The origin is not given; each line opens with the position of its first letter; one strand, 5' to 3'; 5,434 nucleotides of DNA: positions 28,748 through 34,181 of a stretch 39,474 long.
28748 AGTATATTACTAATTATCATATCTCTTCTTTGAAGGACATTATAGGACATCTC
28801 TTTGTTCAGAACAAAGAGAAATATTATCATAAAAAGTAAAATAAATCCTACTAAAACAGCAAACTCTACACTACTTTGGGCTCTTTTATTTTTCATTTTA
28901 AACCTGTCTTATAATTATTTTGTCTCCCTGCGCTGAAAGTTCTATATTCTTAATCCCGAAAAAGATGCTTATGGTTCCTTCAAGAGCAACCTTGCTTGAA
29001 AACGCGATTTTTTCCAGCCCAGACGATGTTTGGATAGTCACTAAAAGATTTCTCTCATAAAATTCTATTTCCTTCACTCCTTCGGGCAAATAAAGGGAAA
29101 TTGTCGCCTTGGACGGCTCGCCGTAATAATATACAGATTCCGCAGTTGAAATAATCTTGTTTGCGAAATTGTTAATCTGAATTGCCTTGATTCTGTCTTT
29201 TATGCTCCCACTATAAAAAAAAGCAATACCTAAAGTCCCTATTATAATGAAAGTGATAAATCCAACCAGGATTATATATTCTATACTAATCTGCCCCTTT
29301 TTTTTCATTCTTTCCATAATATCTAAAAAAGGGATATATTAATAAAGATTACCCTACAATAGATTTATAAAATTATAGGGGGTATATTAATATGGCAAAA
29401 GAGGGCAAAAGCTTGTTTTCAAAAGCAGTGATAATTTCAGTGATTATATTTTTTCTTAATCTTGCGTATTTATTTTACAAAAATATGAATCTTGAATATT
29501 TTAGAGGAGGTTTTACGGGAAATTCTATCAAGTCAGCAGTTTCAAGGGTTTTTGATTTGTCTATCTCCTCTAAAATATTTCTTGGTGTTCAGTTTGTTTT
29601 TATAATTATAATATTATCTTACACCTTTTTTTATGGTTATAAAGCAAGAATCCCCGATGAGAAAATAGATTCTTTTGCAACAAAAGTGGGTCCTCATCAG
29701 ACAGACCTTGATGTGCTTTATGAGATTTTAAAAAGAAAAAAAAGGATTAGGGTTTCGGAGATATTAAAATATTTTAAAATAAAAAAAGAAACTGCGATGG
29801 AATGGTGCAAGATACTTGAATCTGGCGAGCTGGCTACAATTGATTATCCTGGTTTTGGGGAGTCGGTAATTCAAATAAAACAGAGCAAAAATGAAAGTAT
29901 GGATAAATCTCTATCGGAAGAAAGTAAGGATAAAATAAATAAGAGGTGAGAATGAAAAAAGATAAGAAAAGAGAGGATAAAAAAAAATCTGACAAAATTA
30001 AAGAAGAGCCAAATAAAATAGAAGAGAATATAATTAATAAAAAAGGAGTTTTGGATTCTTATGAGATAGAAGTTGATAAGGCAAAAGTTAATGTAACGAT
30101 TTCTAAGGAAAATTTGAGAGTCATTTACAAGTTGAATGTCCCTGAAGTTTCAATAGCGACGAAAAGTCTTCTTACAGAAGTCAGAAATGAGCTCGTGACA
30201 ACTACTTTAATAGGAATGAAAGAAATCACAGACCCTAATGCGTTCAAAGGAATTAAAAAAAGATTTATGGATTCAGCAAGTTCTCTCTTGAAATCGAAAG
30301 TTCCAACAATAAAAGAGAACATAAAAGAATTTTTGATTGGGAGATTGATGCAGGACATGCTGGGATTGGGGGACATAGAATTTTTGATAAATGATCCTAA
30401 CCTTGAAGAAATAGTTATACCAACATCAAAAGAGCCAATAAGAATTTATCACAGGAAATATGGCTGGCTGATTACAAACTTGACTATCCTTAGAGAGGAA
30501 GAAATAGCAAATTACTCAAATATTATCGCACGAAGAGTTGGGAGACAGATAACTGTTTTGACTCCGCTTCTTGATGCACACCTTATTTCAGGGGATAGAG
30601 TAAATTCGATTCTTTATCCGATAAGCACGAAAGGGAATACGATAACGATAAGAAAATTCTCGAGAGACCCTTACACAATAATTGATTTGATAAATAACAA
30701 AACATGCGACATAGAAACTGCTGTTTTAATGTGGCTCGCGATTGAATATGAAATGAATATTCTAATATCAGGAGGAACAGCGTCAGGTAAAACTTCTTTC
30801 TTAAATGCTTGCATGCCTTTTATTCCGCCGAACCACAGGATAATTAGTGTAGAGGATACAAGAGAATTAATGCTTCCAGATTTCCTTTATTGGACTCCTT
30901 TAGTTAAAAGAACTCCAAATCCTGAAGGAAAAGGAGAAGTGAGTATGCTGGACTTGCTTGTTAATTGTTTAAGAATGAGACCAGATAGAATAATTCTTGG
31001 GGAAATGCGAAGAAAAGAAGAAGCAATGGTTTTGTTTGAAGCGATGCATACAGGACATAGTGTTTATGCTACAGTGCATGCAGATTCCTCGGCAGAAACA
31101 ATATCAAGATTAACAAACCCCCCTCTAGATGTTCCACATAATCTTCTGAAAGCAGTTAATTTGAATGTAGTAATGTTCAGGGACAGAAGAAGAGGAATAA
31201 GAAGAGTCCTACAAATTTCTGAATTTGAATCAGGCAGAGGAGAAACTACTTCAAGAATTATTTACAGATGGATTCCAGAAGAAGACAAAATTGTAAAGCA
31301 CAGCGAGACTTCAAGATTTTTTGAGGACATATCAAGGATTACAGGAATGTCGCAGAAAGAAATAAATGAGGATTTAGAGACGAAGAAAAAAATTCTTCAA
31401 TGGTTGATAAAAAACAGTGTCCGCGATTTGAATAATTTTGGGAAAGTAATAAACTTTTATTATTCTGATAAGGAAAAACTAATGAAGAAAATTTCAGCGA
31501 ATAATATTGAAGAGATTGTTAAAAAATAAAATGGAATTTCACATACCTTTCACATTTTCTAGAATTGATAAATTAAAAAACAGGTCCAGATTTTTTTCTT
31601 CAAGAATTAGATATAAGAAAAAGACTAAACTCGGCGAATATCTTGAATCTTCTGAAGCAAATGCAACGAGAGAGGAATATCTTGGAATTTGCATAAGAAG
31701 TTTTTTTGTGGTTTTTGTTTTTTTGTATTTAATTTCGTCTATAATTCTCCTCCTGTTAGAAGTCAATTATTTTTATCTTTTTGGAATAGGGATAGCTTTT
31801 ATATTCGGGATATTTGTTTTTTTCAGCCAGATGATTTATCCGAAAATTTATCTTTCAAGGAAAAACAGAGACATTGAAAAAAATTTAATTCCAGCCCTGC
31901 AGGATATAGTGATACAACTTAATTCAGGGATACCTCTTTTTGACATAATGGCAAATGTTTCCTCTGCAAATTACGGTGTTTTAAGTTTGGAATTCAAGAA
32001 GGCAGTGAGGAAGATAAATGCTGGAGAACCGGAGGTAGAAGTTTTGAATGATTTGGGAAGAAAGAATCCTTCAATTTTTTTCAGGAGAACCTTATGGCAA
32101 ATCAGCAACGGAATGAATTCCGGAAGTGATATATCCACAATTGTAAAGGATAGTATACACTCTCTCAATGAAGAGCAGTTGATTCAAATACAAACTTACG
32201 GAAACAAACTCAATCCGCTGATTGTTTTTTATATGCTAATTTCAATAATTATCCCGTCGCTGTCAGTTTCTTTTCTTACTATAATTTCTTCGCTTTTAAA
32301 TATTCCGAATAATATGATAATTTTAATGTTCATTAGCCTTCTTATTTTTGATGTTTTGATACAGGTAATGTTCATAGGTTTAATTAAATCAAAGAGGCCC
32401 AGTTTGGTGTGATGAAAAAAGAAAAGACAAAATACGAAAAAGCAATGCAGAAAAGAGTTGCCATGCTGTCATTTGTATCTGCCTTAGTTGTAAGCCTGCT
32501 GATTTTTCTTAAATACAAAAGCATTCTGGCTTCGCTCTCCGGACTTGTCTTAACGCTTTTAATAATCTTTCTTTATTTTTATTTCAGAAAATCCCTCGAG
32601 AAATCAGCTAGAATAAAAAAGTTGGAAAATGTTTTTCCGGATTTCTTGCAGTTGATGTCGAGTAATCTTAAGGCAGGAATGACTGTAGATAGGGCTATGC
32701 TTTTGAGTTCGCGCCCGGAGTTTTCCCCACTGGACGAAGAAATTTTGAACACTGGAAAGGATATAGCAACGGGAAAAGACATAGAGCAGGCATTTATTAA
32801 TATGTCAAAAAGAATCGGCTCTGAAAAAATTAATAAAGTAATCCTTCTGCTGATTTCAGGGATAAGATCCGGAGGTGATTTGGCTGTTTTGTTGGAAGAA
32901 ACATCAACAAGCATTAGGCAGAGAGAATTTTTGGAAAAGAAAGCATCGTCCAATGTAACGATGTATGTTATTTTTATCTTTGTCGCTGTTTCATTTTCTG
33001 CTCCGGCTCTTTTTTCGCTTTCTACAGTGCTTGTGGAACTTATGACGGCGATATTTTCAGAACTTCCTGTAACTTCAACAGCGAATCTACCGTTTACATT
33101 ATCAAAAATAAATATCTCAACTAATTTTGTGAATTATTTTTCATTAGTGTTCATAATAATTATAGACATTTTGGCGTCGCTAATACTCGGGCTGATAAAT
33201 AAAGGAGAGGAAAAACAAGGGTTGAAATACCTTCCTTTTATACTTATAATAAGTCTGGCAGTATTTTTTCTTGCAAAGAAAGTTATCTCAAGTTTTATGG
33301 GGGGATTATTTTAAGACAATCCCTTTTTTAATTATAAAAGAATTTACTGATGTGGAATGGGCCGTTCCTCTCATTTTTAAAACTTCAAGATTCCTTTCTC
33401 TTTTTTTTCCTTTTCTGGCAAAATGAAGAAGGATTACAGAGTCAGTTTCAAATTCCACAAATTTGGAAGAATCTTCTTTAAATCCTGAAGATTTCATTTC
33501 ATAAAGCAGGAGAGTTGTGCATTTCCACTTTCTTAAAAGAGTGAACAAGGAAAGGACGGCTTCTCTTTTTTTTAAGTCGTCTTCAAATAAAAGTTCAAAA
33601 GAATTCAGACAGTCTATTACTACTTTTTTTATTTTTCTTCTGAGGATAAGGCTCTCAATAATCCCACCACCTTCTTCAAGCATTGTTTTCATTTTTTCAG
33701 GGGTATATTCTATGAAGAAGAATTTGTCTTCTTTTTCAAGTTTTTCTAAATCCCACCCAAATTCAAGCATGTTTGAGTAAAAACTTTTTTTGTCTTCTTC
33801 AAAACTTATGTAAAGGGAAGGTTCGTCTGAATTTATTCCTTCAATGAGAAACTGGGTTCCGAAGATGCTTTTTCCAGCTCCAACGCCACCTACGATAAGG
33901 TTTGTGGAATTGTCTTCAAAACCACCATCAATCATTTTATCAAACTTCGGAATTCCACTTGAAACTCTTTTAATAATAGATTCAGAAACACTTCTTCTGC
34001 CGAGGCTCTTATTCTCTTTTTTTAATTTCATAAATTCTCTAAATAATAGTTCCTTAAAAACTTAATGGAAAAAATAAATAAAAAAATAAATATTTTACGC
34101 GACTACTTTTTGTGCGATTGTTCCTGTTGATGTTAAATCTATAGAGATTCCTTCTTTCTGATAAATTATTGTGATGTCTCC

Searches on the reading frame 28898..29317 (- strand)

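Call 94: search_protein_families(library=pfam, proteins=[window:28898-29317:-], max_evalue=0.001)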
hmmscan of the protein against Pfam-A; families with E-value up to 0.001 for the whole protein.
window:28898-29317:- (139 aa): 1 family
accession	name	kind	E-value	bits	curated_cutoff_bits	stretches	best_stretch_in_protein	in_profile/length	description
PF04021.17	Class_IIIsignal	-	4.4e-05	23.7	23.7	1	6-27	1-22/27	Class III signal peptide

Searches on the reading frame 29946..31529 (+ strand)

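Call 95: search_protein_families(library=pfam, proteins=[window:29946-31529:+], max_evalue=0.001)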
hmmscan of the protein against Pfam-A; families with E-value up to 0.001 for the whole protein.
window:29946-31529:+ (527 aa): 2 families
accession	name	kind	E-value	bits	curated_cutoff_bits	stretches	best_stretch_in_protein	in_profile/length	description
PF00437.27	T2SSE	-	3.2e-34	118.6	24.9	1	225-402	100-266/370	Type II/IV secretion system protein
PF23989.1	PilB3_C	-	3.7e-08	33.9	27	1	456-520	10-74/83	PilB3-like, C-terminal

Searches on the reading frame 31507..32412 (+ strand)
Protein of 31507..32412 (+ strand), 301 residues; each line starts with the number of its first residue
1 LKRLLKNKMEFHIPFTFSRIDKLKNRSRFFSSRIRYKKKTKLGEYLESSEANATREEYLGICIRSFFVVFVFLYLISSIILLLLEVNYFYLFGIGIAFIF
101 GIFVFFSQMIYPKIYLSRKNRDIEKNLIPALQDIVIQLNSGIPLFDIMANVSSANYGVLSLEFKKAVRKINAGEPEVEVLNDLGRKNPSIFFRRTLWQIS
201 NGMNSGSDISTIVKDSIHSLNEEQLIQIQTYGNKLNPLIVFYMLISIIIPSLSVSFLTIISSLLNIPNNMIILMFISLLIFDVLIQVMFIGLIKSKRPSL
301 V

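Call 95: search_protein_families(library=pfam, proteins=[window:31507-32412:+], max_evalue=0.001)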
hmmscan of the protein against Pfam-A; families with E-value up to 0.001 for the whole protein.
window:31507-32412:+ (301 aa): 1 family
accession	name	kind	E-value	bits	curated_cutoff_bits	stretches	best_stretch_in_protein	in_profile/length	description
PF00482.28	T2SSF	-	5e-13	49.6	25.2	1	131-254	2-122/125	Type II secretion system (T2SS), protein F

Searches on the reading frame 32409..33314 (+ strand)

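Call 95: search_protein_families(library=pfam, proteins=[window:32409-33314:+], max_evalue=0.001)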
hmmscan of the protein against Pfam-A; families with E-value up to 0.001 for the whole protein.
window:32409-33314:+ (301 aa): 2 families
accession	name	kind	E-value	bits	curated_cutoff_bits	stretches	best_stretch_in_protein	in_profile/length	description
PF00482.28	T2SSF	-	3.3e-16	59.8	25.2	1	79-203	1-122/125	Type II secretion system (T2SS), protein F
PF04932.20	Wzy_C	-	0.00034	20.9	31.7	1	14-79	14-75/149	O-Antigen ligase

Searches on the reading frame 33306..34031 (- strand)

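Call 95: search_protein_families(library=pfam, proteins=[window:33306-34031:-], max_evalue=0.001)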
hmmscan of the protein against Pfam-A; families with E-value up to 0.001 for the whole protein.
window:33306-34031:- (241 aa): 1 family
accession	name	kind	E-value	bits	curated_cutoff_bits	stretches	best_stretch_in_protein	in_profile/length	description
PF06745.19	ATPase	-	3.2e-52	177.6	26.6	1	23-238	1-223/231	KaiC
